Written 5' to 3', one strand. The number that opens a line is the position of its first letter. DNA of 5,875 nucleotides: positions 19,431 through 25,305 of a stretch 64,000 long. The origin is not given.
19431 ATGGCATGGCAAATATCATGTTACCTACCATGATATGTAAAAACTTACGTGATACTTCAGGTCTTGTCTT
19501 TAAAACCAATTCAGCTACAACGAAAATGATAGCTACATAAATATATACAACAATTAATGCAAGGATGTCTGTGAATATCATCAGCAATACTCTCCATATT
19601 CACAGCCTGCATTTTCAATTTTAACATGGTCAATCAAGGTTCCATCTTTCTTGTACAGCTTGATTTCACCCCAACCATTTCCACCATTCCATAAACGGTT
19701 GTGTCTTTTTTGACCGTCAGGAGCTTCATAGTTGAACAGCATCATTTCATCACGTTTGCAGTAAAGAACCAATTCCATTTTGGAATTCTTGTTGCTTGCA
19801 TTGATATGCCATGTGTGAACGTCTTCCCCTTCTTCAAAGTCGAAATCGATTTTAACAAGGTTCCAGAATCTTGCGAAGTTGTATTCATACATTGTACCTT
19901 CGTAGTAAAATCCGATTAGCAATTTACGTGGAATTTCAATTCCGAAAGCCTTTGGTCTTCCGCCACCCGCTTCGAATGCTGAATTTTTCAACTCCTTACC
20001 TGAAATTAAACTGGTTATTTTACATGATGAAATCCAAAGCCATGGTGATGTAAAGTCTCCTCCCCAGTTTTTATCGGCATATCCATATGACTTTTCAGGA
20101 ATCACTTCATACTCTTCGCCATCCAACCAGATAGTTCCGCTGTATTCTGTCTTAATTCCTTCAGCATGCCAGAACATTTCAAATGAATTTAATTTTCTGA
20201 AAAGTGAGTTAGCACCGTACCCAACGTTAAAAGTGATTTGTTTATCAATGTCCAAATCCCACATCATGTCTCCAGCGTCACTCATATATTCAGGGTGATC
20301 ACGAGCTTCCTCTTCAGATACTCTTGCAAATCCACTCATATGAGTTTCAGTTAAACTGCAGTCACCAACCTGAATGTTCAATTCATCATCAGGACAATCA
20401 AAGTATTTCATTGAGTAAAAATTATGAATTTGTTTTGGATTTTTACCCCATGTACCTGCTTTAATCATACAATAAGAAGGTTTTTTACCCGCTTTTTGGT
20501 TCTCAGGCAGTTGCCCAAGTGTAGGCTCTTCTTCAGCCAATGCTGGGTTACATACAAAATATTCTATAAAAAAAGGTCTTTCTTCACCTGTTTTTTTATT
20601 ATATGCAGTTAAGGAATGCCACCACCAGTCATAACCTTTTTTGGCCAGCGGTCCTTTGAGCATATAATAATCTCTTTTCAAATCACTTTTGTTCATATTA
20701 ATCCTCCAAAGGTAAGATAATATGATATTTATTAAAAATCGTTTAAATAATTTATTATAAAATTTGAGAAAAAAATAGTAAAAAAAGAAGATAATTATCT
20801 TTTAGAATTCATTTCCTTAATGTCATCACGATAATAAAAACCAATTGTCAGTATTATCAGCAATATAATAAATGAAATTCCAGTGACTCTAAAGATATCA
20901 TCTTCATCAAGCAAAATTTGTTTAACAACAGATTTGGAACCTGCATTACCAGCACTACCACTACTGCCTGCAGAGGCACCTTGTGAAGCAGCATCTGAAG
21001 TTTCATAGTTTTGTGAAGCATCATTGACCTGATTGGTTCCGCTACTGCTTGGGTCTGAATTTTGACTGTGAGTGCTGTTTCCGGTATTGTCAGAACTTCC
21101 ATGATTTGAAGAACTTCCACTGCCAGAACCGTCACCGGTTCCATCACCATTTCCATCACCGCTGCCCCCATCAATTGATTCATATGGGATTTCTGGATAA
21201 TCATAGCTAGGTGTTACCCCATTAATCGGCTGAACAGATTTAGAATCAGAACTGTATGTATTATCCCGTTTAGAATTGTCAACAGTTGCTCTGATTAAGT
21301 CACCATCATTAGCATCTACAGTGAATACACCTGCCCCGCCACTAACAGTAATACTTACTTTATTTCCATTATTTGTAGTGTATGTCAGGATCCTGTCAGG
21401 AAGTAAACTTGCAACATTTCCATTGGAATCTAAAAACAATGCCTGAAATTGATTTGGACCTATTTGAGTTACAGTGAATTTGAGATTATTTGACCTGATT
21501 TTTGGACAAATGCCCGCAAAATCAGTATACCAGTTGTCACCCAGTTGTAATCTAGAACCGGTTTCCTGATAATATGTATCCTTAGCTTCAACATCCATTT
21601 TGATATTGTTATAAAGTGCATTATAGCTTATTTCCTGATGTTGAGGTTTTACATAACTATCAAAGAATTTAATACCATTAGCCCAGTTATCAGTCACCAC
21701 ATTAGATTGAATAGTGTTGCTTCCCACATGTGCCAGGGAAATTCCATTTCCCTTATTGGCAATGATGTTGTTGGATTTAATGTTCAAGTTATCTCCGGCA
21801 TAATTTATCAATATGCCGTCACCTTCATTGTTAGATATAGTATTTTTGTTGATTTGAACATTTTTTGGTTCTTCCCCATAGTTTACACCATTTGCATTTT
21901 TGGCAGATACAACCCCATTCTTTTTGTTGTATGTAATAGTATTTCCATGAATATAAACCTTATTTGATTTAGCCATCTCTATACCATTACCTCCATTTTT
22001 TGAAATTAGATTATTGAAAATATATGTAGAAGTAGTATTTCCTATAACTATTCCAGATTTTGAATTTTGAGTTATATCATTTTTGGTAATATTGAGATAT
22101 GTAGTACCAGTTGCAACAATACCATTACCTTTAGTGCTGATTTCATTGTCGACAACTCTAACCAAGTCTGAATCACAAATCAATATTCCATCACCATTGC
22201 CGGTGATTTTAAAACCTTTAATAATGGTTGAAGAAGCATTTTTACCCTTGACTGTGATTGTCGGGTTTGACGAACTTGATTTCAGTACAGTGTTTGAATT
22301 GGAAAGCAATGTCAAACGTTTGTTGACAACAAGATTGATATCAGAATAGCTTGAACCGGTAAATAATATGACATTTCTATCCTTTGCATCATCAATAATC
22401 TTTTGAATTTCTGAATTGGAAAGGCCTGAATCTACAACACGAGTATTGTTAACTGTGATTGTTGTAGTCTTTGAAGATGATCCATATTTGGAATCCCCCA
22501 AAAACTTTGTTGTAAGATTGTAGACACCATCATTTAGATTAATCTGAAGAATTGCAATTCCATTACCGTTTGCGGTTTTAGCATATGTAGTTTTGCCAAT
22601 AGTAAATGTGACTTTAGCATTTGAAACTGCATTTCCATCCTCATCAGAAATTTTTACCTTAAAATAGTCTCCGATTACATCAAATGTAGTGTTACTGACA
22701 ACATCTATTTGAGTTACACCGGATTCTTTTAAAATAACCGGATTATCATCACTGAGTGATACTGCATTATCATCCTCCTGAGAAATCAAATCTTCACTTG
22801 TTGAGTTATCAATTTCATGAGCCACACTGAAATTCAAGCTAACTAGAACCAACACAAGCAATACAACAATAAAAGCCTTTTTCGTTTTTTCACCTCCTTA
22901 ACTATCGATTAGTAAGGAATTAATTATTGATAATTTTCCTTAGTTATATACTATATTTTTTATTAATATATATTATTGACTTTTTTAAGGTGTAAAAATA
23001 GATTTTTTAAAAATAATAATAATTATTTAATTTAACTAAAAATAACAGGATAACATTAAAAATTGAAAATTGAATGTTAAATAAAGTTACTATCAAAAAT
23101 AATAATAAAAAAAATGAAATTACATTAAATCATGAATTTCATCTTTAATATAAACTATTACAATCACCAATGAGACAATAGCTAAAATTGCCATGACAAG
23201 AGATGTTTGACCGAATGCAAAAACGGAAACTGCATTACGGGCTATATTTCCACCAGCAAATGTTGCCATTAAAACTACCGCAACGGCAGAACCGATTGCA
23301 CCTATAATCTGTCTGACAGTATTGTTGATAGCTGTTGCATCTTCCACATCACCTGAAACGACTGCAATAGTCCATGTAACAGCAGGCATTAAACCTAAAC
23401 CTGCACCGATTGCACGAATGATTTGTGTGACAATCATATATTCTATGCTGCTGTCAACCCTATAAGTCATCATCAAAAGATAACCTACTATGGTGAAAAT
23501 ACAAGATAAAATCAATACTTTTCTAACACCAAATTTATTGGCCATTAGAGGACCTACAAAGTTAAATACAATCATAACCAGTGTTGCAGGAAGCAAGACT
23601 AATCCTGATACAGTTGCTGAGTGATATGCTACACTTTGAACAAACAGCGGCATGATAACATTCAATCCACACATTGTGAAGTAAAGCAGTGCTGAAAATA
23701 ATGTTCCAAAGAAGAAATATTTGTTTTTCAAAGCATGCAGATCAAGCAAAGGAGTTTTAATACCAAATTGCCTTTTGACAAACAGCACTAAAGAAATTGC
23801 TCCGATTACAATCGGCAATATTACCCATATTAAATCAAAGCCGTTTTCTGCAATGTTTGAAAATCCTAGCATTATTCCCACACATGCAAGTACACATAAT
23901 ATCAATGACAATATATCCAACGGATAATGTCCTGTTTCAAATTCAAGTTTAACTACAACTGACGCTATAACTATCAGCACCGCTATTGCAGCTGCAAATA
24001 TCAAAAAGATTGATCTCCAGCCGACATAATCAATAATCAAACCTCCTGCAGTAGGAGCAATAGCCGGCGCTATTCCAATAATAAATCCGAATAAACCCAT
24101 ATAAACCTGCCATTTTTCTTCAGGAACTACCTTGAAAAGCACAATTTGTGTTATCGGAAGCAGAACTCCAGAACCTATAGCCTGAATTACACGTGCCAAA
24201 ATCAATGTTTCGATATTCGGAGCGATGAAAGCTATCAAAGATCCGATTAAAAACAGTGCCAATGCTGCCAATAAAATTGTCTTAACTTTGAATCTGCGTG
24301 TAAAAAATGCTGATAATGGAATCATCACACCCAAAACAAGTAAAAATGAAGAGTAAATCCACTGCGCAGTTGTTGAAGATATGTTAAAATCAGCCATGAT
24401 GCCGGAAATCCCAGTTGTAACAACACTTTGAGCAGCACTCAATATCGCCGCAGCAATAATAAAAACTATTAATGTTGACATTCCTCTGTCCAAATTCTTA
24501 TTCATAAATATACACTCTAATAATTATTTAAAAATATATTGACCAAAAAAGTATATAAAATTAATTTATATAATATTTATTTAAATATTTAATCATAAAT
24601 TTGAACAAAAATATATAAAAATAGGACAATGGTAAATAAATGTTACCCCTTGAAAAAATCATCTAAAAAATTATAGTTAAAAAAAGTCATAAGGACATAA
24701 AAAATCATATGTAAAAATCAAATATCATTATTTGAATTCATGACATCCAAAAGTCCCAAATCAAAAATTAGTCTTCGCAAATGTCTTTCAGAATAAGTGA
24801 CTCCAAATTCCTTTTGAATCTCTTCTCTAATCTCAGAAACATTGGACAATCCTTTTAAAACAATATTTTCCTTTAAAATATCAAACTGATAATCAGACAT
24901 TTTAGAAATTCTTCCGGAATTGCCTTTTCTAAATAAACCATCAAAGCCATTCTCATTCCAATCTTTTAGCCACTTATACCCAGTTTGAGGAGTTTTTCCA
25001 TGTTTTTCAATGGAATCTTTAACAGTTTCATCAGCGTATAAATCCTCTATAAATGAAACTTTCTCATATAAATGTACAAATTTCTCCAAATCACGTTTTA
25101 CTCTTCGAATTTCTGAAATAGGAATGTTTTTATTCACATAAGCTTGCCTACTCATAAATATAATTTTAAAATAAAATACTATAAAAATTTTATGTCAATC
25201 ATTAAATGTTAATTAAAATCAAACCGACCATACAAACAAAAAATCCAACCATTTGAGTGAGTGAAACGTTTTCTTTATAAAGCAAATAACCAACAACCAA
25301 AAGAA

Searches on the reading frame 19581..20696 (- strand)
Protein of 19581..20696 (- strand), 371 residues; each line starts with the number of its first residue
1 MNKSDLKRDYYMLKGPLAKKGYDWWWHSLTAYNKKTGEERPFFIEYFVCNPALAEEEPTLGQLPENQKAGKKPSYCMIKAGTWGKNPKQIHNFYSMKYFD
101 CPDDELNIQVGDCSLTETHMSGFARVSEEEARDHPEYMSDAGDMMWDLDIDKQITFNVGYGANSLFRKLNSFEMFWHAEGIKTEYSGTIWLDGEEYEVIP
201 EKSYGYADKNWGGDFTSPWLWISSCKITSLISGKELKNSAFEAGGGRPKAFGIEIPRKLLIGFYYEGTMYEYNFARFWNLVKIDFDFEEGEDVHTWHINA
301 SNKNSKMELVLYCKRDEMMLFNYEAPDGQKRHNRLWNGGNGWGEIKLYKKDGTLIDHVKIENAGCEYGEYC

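Call 49: search_protein_families(library=pfam, proteins=[window:19581-20696:-], max_evalue=0.01)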
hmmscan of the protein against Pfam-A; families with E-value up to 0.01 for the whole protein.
window:19581-20696:- (371 aa): 1 family
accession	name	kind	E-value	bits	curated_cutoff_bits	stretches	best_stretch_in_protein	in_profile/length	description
PF14249.11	Tocopherol_cycl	-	5.1e-11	42.7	26.6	1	168-368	151-334/335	Tocopherol cyclase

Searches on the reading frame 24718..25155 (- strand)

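Call 49: search_protein_families(library=pfam, proteins=[window:24718-25155:-], max_evalue=0.01)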
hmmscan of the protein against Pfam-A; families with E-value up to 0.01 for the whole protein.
window:24718-25155:- (145 aa): 5 families
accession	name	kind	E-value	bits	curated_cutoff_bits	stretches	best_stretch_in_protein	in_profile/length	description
PF13565.12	HTH_32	-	3.3e-08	34.4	33.7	1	58-129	1-72/73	Homeodomain-like domain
PF13384.12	HTH_23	-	5.7e-07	29.6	24.6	1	38-74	13-49/50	Homeodomain-like domain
PF13518.12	HTH_28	-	2.7e-06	27.8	25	1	41-77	11-47/52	Helix-turn-helix domain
PF13592.12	HTH_33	-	1.7e-05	24.8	25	1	104-134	5-35/60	Winged helix-turn helix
PF13551.12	HTH_29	-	0.00011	22.7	28.1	1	41-86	10-58/64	Winged helix-turn helix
